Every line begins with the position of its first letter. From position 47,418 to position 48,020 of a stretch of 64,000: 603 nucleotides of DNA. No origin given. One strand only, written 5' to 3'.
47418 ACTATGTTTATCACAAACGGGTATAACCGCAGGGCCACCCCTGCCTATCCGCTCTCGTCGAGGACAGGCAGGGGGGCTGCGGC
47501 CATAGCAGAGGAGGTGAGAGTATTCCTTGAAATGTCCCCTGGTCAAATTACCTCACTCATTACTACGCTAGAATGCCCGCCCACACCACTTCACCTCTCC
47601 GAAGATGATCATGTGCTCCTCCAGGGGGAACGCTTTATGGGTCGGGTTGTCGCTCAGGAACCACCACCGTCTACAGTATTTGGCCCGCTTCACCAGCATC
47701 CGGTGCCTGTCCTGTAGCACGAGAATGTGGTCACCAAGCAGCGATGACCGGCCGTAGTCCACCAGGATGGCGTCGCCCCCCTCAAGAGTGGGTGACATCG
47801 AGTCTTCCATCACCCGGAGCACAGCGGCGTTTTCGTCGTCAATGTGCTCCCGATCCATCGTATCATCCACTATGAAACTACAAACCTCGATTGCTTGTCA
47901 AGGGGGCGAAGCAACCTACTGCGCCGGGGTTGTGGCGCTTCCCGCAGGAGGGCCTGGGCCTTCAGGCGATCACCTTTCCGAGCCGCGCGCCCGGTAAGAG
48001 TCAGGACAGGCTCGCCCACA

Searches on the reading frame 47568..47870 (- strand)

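Call 79: search_protein_families(library=pfam, proteins=[window:47568-47870:-], max_evalue=0.001)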
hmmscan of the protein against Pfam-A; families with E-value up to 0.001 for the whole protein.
window:47568-47870:- (100 aa): 1 family
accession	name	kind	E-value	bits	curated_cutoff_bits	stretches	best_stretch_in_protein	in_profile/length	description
PF00717.28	Peptidase_S24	-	8.1e-11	42.1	23.3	1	11-97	31-113/116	Peptidase S24-like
